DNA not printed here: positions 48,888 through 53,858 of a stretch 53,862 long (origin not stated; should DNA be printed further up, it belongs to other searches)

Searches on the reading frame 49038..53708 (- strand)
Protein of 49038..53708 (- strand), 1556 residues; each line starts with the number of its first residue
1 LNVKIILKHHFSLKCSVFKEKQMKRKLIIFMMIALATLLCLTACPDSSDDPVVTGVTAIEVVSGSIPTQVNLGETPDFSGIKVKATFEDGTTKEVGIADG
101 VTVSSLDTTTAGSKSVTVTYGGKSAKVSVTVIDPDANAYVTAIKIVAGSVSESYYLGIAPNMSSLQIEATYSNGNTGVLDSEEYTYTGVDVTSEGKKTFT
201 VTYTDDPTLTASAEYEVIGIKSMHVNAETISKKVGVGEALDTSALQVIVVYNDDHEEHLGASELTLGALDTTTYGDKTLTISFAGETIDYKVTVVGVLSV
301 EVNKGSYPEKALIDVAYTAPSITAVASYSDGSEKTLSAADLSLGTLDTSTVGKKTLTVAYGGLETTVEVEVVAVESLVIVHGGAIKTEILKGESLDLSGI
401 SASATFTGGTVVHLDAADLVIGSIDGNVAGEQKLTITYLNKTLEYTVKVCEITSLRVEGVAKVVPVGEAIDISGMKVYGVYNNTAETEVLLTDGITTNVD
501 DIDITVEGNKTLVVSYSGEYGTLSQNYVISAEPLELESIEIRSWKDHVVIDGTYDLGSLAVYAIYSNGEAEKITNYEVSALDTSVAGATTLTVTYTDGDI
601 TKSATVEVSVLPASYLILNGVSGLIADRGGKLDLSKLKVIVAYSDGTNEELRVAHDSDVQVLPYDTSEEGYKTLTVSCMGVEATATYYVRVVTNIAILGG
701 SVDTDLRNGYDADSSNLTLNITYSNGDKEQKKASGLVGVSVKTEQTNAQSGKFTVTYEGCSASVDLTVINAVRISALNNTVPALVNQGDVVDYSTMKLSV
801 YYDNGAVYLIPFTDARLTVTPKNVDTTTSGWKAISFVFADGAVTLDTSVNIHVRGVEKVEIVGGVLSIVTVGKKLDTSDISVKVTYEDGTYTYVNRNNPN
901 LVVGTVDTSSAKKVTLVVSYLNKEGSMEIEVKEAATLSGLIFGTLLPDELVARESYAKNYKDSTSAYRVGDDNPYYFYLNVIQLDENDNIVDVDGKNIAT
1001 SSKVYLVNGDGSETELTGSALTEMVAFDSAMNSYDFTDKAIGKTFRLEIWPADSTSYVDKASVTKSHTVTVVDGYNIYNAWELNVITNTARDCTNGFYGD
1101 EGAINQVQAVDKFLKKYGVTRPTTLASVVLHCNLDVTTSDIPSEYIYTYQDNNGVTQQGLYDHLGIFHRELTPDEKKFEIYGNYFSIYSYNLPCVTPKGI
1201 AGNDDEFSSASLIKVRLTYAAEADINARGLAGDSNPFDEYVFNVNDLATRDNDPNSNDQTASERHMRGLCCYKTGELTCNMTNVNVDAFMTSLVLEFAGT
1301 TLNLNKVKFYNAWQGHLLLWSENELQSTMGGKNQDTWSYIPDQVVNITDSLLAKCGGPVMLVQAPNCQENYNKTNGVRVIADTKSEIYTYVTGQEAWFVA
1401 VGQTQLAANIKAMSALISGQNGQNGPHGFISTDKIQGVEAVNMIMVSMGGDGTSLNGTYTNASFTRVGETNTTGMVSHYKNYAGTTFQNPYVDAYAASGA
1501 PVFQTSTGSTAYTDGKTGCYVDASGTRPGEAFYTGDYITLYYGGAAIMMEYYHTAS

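Call 31: search_protein_families(library=pfam, proteins=[window:49038-53708:-], max_evalue=0.001)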
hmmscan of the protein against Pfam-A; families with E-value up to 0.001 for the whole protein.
window:49038-53708:- (1556 aa): 1 family
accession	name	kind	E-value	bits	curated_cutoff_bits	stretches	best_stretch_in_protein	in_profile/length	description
PF07523.18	Big_3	-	1.3e-51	173.2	21.2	6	386-449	5-68/68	Bacterial Ig-like domain (group 3)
